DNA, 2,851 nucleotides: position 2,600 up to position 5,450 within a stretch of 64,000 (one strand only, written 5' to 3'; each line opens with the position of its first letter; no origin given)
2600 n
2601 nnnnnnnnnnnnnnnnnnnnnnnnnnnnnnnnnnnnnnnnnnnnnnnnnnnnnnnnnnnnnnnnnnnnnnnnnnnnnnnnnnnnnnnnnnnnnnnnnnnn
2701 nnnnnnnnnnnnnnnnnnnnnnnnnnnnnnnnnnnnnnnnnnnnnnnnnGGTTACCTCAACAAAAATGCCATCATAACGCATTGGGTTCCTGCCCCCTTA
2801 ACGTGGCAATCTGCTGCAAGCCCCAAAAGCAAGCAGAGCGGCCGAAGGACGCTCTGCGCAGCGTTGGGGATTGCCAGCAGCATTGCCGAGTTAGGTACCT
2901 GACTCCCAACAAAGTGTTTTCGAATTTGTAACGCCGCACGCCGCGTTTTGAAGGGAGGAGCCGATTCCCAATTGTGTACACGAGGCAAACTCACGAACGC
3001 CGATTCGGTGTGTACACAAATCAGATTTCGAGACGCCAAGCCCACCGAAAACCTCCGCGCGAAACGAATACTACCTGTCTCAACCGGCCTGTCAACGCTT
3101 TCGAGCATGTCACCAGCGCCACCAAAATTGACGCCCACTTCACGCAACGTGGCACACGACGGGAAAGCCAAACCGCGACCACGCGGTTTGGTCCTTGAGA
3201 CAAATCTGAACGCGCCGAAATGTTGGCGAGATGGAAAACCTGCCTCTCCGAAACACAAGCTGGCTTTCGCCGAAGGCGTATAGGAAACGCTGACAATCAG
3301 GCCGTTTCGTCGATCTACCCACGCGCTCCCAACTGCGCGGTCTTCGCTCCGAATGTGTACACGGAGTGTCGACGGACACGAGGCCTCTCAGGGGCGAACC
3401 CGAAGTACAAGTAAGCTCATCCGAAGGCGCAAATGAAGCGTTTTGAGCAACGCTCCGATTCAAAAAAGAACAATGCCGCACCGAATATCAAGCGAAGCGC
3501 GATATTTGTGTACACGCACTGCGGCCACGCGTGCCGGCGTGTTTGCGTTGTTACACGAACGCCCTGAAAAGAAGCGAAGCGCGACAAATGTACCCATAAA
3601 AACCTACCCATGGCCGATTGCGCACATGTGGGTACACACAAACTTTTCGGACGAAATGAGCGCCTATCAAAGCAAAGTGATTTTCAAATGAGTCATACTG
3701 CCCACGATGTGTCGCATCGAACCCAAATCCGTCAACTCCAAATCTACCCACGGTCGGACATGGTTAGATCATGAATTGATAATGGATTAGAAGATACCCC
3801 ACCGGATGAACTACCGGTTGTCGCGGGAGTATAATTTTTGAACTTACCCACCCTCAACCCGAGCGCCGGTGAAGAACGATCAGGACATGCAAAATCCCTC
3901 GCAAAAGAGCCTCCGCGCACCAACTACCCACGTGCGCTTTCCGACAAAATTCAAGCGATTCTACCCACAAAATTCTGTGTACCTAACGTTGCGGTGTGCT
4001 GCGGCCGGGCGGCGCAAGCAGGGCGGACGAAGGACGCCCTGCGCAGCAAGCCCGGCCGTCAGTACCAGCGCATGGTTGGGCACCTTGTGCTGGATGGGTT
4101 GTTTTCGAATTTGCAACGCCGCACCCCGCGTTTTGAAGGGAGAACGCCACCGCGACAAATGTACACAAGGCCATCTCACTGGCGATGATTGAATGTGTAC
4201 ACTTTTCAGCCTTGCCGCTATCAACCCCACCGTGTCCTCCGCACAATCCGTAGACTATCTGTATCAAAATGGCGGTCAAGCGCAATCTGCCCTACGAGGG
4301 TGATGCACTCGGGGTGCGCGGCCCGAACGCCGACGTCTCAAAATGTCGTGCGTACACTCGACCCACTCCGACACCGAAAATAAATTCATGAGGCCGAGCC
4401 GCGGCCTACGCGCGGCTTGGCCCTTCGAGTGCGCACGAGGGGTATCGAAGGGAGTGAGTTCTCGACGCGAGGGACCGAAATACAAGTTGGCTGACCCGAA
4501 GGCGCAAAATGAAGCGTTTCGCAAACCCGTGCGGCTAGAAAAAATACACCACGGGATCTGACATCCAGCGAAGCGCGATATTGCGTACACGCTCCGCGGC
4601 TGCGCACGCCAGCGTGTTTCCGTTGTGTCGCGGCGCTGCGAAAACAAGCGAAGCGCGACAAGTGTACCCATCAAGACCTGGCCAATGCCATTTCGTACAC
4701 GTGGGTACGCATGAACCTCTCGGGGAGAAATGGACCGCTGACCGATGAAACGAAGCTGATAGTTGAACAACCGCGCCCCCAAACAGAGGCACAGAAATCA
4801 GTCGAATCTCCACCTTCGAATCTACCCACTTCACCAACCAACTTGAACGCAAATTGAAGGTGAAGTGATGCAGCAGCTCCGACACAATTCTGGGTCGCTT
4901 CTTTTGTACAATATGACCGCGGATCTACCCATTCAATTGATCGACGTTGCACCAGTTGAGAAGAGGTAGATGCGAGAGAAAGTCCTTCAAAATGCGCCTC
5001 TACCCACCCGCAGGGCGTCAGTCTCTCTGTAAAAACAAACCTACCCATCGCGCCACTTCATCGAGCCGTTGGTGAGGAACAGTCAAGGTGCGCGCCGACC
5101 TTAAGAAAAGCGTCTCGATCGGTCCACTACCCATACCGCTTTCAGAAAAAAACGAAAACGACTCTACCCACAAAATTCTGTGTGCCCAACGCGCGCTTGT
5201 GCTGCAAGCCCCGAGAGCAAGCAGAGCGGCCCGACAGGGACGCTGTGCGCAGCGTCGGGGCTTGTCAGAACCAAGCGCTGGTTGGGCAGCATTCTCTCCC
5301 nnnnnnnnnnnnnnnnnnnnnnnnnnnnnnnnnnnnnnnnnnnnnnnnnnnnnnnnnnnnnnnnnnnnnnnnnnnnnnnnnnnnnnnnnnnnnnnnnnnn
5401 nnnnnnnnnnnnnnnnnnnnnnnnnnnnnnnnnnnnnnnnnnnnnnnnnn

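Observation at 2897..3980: Four related families of 1-kb ORF-less cassettes sharing a conserved ~250-bp core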

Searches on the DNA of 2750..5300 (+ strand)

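Call 60: search_rna_families(source=window, start=2750, end=5300, threshold=evalue, max_evalue=5)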
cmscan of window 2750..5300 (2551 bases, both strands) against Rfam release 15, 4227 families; matches with E-value up to 5: 1.
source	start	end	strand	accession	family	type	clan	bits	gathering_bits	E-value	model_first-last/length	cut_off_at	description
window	5176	5295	-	RF03877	mir-3937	Gene; miRNA;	-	23.1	84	0.17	1-102/102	no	mir-3937 microRNA precursor family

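Call 79: search_dna_similar(query=window:2897-3980:+, collection=plasmids, mode=distant, max_evalue=0.01, max_rows=10)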
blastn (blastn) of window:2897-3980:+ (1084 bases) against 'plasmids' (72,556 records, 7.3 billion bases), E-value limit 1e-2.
No match.

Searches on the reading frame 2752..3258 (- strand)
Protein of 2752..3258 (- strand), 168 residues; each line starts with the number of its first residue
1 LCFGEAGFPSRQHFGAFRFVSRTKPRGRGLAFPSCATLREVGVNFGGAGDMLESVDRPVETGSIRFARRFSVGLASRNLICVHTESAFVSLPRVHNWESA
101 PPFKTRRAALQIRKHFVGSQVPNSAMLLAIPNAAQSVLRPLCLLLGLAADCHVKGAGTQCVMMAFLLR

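Call 72: search_protein_families(library=pfam, proteins=[window:2752-3258:-], max_evalue=0.1)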
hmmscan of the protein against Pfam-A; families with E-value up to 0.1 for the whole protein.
window:2752-3258:- (168 aa): 0 families
